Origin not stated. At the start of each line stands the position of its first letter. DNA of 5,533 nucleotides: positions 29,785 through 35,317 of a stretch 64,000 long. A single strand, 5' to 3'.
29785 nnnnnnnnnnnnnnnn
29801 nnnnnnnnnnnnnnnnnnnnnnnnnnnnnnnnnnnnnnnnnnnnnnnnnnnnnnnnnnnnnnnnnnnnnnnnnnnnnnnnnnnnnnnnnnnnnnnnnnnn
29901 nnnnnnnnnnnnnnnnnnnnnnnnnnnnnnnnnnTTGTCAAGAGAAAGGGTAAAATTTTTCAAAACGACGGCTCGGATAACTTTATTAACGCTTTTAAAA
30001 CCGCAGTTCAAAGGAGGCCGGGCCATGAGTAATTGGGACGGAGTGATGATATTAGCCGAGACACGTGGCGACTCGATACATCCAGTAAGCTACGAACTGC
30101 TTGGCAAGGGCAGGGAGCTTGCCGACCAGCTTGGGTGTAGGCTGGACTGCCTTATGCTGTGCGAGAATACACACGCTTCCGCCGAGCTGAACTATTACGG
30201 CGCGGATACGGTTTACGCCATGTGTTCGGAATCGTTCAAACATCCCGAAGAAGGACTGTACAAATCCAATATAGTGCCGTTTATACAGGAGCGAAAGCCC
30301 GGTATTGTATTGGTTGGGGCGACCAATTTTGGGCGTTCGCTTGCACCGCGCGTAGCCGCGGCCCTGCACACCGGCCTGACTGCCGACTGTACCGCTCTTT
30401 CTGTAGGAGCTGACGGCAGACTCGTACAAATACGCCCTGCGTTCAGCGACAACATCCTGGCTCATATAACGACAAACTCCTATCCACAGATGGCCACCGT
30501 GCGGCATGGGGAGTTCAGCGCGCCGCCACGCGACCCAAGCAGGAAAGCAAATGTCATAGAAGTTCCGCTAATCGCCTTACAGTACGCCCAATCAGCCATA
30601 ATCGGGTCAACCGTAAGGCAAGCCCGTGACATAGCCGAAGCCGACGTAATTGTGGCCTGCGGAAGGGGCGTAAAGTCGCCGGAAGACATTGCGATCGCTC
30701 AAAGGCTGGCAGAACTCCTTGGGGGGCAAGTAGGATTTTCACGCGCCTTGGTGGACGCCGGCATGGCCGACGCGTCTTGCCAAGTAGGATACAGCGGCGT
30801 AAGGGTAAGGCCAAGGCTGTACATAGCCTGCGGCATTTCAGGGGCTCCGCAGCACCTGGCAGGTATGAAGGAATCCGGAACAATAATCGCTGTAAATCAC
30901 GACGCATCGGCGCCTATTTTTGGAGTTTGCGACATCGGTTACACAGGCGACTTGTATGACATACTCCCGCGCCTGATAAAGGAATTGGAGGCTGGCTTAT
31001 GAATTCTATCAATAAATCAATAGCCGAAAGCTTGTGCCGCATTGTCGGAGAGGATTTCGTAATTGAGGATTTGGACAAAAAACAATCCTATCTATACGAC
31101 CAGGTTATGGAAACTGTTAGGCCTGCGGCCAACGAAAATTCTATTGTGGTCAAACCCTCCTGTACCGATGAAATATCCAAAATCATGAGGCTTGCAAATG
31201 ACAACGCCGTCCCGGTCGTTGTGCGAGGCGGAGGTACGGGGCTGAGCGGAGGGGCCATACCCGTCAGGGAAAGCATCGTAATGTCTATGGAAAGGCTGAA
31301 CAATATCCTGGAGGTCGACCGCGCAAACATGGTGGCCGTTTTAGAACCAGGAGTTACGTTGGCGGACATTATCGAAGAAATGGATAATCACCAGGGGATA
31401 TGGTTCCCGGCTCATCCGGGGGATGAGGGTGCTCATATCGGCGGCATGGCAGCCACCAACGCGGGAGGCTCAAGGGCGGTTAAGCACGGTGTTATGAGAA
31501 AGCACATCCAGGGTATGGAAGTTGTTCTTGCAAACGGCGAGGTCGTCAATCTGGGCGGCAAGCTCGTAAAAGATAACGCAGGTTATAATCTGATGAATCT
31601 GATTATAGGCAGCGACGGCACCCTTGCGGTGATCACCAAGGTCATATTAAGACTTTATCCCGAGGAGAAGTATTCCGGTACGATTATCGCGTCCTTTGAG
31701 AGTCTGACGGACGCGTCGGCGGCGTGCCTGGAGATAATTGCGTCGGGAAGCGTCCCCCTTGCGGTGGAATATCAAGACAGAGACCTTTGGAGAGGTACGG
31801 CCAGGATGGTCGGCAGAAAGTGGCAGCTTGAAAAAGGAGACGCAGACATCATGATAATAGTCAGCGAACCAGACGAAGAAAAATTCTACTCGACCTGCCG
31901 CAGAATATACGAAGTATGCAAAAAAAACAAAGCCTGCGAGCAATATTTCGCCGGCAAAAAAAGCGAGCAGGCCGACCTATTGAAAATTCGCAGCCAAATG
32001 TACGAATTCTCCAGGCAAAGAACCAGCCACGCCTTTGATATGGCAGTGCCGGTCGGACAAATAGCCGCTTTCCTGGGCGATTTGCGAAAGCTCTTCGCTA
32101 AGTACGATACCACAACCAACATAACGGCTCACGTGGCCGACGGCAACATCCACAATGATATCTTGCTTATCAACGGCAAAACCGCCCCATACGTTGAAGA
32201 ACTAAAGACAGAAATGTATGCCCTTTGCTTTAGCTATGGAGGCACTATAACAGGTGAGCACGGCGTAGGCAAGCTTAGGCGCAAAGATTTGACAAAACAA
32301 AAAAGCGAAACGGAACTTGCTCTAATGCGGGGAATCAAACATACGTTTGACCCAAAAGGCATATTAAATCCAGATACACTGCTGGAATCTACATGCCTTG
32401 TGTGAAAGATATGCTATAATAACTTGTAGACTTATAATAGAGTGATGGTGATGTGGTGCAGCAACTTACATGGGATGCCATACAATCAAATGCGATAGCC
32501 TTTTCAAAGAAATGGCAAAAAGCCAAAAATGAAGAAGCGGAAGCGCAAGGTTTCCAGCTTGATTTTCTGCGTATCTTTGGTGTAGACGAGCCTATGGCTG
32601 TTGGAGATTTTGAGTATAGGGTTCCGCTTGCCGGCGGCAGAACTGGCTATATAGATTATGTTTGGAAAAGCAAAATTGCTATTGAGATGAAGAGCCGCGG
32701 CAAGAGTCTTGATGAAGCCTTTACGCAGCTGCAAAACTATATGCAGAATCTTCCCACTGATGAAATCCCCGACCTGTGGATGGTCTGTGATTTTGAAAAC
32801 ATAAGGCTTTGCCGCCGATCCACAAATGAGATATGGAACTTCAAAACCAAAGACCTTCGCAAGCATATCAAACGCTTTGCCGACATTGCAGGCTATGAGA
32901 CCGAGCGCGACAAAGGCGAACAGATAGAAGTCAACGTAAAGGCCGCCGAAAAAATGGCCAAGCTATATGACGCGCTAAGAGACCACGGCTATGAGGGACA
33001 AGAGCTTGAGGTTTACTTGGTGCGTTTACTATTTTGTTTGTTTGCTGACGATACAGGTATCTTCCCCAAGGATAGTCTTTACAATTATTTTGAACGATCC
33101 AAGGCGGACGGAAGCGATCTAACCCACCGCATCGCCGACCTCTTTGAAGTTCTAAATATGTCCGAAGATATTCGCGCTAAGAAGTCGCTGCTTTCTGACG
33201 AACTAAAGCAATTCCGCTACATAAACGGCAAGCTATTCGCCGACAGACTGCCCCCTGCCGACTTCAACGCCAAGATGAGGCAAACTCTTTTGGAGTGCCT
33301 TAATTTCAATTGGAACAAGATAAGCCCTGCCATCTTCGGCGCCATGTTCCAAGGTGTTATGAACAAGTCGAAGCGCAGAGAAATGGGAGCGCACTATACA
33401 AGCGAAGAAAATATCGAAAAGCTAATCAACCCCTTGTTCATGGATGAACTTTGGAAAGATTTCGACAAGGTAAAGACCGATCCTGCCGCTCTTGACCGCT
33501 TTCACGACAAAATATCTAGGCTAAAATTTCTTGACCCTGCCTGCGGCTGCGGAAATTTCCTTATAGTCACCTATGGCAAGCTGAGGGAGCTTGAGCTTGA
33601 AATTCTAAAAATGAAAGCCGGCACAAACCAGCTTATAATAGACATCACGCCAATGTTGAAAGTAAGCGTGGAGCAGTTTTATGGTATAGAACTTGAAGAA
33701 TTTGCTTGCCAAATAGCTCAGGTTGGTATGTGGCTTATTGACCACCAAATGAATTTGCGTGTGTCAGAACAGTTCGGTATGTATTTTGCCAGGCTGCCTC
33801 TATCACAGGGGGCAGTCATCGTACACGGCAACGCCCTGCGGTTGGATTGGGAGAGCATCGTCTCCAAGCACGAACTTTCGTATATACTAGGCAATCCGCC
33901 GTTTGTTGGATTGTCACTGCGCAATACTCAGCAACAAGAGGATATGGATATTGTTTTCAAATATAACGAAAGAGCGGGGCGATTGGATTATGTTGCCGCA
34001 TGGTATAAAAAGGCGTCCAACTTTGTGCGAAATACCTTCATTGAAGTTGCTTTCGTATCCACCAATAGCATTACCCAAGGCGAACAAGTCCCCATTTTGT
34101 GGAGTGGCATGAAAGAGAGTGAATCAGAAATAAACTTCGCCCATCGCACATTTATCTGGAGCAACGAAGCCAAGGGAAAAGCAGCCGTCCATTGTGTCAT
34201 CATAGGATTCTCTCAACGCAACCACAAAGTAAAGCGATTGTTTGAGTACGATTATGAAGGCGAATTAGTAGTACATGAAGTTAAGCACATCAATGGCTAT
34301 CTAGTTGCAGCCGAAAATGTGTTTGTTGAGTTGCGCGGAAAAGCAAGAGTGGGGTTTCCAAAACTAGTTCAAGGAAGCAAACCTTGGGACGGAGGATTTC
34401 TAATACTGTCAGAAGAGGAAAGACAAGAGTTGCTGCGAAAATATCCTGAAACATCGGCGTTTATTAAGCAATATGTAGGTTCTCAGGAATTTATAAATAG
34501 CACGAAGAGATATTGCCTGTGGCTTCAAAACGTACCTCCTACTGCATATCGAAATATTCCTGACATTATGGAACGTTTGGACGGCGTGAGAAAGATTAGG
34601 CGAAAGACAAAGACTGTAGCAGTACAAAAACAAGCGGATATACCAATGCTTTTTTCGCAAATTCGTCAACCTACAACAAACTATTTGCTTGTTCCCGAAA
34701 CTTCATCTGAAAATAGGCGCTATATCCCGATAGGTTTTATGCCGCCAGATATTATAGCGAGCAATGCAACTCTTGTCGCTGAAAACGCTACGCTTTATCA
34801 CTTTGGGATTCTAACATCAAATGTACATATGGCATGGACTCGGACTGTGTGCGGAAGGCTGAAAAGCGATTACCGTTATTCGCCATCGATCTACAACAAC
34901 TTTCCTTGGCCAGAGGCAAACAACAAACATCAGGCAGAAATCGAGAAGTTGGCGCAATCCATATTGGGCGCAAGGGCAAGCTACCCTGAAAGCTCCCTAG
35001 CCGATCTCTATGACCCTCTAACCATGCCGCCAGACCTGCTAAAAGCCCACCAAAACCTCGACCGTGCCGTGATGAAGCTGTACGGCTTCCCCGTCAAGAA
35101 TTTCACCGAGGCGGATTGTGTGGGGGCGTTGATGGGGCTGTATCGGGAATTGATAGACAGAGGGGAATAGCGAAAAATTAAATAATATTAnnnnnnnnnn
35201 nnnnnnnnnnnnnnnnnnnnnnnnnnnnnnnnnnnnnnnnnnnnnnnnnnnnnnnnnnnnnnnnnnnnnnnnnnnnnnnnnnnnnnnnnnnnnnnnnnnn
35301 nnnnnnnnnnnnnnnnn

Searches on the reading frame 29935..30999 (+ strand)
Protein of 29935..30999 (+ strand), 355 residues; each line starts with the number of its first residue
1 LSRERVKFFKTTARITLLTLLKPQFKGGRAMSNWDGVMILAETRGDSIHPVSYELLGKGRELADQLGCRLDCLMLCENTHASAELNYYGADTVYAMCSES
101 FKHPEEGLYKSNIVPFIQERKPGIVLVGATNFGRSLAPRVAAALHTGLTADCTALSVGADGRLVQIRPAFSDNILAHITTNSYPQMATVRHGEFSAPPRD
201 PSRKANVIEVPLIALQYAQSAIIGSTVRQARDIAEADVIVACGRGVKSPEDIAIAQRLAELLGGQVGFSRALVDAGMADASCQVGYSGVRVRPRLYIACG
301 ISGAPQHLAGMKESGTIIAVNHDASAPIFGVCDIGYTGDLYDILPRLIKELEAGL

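Call 7: search_protein_families(library=pfam, proteins=[window:29935-30999:+], max_evalue=0.001)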
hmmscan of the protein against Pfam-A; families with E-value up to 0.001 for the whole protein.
window:29935-30999:+ (355 aa): 2 families
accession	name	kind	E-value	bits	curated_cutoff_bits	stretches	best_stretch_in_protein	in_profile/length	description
PF01012.27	ETF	-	5.4e-41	140.8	26.7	1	37-212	1-178/181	Electron transfer flavoprotein domain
PF00766.25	ETF_alpha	-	1e-32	112.4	27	1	232-312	1-81/81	Electron transfer flavoprotein FAD-binding domain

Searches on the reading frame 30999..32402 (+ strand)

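Call 7: search_protein_families(library=pfam, proteins=[window:30999-32402:+], max_evalue=0.001)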
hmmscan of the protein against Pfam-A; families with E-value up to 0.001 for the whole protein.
window:30999-32402:+ (468 aa): 2 families
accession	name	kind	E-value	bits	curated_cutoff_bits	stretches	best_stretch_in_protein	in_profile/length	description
PF02913.24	FAD-oxidase_C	-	1.3e-43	149.9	21.2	1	226-459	5-246/248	FAD linked oxidases, C-terminal domain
PF01565.28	FAD_binding_4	-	7.6e-37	126.5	26.4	1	49-185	3-138/139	FAD binding domain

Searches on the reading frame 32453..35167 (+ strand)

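Call 7: search_protein_families(library=pfam, proteins=[window:32453-35167:+], max_evalue=0.001)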
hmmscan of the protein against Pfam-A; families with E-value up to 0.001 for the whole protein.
window:32453-35167:+ (905 aa): 7 families
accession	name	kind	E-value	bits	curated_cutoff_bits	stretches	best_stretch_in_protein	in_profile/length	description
PF20473.4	MmeI_Mtase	-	3e-93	312.2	27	1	338-598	2-259/259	MmeI, DNA-methyltransferase domain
PF20466.3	MmeI_TRD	-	1.6e-69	233.9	27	1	620-821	2-206/207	MmeI, target recognition domain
PF20464.3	MmeI_N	-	4.6e-31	108.9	27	1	13-177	2-180/181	MmeI, N-terminal domain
PF20467.3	MmeI_C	-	2e-25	89.2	27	1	823-901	2-79/83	MmeI, C-terminal domain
PF20465.4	MmeI_hel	-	1.1e-20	74.6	27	1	184-262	2-75/75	MmeI, helicase spacer domain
PF07669.17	Eco57I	-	3.5e-05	24.4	25.3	1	407-541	1-139/171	Eco57I restriction-modification methylase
PF02384.22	N6_Mtase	-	0.00026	20.8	20.4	1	296-498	7-148/311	N-6 DNA Methylase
